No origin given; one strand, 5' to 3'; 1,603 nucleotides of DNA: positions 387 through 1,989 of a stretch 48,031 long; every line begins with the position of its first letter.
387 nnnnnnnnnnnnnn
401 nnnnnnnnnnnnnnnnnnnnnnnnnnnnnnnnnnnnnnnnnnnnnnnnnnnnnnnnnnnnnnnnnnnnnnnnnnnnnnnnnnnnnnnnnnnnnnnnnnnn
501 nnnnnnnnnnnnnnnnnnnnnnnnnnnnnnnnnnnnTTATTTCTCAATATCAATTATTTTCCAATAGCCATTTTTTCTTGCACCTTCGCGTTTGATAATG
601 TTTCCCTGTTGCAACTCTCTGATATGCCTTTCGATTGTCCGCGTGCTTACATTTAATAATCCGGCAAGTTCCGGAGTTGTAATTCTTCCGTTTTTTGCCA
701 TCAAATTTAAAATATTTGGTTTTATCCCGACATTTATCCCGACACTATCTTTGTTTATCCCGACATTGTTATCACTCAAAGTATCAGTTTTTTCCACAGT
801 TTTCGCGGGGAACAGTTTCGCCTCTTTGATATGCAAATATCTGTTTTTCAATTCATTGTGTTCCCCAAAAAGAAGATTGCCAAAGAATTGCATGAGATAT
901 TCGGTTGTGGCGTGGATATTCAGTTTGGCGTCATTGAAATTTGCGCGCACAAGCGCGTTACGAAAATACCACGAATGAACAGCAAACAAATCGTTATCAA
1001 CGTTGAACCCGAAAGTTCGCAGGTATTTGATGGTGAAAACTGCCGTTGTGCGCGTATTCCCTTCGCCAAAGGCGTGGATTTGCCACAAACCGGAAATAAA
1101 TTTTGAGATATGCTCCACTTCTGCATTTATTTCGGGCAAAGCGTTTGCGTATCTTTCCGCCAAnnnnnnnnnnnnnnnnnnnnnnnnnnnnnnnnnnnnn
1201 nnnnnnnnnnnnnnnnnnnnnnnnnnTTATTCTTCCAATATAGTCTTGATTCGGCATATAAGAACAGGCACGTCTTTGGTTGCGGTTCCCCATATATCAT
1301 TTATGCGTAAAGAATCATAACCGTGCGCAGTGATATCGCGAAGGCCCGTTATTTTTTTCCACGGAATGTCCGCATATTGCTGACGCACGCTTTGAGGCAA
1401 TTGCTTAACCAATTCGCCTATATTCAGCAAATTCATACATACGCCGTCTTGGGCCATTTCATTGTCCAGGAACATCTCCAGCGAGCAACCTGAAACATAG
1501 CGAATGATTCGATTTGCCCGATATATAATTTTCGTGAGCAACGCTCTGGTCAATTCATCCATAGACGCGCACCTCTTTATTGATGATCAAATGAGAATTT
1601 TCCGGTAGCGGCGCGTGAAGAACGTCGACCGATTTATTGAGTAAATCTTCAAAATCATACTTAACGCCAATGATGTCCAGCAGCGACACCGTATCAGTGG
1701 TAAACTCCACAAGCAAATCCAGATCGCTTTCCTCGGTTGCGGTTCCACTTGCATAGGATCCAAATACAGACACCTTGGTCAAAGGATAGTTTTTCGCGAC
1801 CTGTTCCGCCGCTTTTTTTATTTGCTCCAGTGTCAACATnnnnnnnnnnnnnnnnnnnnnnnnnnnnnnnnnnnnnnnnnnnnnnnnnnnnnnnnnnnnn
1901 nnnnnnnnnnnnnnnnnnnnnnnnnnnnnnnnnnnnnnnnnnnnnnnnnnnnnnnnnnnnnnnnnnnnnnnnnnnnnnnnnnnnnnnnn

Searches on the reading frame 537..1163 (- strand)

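Call 19: search_protein_families(library=pfam, proteins=[window:537-1163:-], max_evalue=0.001)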
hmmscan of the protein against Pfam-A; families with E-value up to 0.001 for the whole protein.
window:537-1163:- (208 aa): 6 families
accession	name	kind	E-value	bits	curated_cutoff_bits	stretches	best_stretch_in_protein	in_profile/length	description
PF13412.12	HTH_24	-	1.3e-09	37.9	21.9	1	150-191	7-48/48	Winged helix-turn-helix DNA-binding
PF08279.18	HTH_11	-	6.4e-08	32.8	25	1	154-188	9-43/55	HTH domain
PF08220.18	HTH_DeoR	-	2.6e-06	27.5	21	1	150-192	4-46/57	DeoR-like helix-turn-helix domain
PF13404.12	HTH_AsnC-type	-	2.4e-05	24.5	27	1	151-185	8-42/42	AsnC-type helix-turn-helix domain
PF02661.23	Fic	-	6.8e-05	24.1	24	1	14-48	59-93/93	Fic/DOC family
PF13545.12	HTH_Crp_2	-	0.00019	21.8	27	1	160-207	22-65/70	Crp-like helix-turn-helix domain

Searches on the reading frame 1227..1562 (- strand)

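Call 19: search_protein_families(library=pfam, proteins=[window:1227-1562:-], max_evalue=0.001)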
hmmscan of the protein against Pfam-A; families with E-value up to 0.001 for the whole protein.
window:1227-1562:- (111 aa): 1 family
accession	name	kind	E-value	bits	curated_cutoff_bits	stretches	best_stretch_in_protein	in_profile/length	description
PF01934.22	HepT-like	-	2.3e-20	72.9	23.5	1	16-107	5-119/120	Ribonuclease HepT-like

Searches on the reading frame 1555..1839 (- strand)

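Call 19: search_protein_families(library=pfam, proteins=[window:1555-1839:-], max_evalue=0.001)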
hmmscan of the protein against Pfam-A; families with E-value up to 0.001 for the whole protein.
window:1555-1839:- (94 aa): 3 families
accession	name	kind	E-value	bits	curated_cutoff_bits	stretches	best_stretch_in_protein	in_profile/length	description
PF01909.29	NTP_transf_2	-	5.7e-13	49.5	21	1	7-77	1-73/93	Nucleotidyltransferase domain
PF18765.7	Polbeta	-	1.5e-10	41.5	26.9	1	13-78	5-69/93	Polymerase beta, Nucleotidyltransferase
PF22600.2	MTPAP-like_central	-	6.8e-07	29.9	27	1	5-58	27-71/139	Poly(A) RNA polymerase, mitochondrial-like, central palm domain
